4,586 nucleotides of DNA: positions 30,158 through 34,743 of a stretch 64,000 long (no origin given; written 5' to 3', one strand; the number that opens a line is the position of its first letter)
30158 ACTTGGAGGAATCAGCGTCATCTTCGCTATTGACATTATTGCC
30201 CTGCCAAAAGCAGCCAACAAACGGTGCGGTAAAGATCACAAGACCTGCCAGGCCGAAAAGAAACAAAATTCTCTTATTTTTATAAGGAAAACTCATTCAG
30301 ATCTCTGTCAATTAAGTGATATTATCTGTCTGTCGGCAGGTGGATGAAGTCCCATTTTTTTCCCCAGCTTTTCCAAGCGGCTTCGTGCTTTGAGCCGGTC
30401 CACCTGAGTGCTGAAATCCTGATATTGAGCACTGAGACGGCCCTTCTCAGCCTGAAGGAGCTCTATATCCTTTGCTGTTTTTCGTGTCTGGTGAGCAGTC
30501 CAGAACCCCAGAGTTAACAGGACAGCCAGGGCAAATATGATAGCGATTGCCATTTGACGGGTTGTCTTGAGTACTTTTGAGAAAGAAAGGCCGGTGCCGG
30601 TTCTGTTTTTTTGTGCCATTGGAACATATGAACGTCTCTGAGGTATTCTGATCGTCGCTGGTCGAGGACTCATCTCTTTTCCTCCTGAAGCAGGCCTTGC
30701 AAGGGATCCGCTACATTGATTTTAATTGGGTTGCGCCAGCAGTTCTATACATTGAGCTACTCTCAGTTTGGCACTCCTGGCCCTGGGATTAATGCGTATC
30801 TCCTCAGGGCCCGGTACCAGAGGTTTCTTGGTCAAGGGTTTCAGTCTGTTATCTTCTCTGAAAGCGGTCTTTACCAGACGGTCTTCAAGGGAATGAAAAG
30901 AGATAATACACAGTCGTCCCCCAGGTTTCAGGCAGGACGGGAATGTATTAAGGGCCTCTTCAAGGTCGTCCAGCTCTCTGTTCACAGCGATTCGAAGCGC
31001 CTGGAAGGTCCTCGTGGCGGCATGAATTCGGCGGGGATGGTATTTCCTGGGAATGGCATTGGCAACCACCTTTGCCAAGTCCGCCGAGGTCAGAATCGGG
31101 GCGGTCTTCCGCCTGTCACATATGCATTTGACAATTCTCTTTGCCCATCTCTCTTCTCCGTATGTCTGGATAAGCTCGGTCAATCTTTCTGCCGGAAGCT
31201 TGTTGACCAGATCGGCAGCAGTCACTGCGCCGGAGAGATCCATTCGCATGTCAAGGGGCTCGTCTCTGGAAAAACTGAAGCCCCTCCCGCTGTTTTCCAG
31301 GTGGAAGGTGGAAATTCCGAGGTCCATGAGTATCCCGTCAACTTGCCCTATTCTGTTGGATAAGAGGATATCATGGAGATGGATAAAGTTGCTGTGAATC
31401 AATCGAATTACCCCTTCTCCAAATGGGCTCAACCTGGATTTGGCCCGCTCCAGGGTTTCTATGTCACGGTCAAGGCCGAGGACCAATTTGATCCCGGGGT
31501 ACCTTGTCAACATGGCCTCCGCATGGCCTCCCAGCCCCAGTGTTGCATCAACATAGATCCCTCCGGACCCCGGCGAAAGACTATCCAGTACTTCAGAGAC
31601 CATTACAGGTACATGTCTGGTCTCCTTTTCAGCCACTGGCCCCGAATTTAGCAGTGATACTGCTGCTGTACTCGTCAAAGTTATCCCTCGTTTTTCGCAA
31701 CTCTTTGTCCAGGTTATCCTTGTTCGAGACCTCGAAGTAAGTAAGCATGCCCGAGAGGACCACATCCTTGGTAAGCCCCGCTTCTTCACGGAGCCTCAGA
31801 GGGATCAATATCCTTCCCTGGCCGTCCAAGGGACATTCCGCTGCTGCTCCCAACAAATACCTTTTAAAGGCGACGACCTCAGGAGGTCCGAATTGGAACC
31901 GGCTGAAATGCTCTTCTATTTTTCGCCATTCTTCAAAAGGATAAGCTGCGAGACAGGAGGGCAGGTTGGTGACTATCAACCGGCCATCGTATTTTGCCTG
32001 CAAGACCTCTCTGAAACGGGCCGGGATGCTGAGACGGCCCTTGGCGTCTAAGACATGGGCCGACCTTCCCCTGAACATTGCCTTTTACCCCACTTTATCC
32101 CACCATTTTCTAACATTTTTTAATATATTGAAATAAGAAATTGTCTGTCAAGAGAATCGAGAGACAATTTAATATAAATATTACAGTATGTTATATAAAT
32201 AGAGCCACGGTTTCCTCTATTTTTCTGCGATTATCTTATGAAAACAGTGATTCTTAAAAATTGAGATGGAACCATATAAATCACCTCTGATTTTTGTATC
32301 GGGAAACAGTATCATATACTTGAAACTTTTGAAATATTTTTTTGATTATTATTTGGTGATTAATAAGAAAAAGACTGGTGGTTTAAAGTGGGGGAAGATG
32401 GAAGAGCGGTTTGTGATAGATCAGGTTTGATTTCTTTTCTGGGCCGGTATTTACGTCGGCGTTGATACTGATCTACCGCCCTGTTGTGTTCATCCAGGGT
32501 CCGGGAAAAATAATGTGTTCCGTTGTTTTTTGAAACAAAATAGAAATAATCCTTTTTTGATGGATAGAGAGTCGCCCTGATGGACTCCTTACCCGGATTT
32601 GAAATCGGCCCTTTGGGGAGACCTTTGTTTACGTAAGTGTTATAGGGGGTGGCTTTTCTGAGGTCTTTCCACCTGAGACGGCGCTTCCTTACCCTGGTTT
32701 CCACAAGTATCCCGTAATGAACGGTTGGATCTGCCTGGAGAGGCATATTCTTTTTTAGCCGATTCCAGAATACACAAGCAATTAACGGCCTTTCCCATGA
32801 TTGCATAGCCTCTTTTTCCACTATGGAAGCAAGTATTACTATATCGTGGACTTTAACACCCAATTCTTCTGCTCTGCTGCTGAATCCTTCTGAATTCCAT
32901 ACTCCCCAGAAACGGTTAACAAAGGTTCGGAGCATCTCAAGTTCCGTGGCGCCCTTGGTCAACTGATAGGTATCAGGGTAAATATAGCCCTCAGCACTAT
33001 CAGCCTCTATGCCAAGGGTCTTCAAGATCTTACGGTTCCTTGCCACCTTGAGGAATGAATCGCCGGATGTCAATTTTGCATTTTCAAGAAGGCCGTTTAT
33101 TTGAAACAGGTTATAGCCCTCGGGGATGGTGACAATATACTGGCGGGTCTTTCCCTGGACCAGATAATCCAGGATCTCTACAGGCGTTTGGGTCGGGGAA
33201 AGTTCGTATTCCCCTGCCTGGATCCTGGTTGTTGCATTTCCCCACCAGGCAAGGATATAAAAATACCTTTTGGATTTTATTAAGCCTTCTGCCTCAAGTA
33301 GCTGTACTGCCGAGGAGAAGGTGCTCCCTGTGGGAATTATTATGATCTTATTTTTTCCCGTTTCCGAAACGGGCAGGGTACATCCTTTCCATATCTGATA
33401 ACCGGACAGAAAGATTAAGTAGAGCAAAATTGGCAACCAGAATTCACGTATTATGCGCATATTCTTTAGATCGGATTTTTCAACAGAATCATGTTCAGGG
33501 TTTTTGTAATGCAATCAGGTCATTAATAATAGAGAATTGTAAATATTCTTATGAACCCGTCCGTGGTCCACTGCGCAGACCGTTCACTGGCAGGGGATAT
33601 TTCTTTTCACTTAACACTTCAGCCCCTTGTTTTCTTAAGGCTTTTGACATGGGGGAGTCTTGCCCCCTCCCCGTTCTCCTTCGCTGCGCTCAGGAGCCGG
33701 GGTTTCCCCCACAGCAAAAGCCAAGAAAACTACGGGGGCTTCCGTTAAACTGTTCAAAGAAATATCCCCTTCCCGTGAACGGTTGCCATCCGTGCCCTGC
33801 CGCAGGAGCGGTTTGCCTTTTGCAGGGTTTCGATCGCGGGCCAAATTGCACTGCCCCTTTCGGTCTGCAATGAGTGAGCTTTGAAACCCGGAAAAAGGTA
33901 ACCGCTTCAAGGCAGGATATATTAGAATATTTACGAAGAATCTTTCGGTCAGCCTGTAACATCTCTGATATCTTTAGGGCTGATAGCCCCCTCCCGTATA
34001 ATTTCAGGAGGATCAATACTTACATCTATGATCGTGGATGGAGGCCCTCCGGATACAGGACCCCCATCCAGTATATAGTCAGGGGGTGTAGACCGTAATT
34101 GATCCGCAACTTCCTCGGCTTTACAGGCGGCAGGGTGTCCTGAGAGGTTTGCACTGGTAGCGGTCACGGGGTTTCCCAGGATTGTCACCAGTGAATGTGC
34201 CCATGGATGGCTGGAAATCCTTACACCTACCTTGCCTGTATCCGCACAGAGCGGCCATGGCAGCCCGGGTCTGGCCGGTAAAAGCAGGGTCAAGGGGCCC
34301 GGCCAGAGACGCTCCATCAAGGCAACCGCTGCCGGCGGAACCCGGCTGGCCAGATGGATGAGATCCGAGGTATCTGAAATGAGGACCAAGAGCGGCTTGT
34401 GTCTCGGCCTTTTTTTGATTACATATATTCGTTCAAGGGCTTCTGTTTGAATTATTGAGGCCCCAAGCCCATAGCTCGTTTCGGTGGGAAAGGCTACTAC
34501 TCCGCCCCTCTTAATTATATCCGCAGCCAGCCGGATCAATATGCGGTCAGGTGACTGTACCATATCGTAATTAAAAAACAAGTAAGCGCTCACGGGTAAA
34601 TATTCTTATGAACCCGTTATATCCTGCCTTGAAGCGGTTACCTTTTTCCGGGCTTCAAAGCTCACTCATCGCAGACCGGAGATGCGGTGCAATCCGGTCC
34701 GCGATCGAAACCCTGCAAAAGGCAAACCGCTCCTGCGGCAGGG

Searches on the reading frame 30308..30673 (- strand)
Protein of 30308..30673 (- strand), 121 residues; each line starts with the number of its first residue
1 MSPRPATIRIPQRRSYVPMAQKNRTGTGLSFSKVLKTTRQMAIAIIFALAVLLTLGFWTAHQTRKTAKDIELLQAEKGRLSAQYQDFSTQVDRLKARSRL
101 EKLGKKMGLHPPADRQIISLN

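Call 83: search_protein_families(library=pfam, proteins=[window:30308-30673:-])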
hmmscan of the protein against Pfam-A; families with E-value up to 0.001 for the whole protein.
window:30308-30673:- (121 aa): 3 families
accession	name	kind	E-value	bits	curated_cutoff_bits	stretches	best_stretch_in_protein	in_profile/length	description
PF19579.4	FtsL_2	-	4.9e-07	30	24.6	1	42-112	17-87/100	Bacteriodetes cell division protein (FtsL-like)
PF04977.20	DivIC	-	0.00014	22.1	28.9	1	46-114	2-72/80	Septum formation initiator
PF04999.18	FtsL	-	0.00017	22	22.9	1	43-117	15-92/97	Cell division protein FtsL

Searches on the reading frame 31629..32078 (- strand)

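Call 83: search_protein_families(library=pfam, proteins=[window:31629-32078:-])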
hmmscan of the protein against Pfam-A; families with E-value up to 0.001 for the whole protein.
window:31629-32078:- (149 aa): 1 family
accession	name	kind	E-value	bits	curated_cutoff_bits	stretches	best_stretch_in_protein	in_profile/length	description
PF02381.23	MraZ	-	3.8e-26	91.3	23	2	75-135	1-62/72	MraZ protein, putative antitoxin-like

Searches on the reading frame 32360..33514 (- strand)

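Call 16: search_protein_families(library=pfam, proteins=[window:32360-33514:-])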
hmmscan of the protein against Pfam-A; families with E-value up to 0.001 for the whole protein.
window:32360-33514:- (384 aa): 1 family
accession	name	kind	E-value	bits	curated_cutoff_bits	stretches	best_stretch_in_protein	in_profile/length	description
PF02618.21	YceG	-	5.8e-88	295.4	32.4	1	59-348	2-274/275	YceG-like family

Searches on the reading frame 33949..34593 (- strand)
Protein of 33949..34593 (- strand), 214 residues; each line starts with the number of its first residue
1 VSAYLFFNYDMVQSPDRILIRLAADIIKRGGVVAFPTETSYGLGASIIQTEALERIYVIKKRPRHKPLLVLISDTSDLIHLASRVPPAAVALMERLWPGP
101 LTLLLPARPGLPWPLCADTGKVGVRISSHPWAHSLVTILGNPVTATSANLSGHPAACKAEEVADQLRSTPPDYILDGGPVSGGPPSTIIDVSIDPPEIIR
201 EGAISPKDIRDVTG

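Call 16: search_protein_families(library=pfam, proteins=[window:33949-34593:-])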
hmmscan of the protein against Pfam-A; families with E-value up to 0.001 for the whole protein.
window:33949-34593:- (214 aa): 1 family
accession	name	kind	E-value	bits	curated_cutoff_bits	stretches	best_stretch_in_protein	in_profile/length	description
PF01300.24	Sua5_yciO_yrdC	-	4.5e-56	189.6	25.1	1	26-202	2-178/178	Telomere recombination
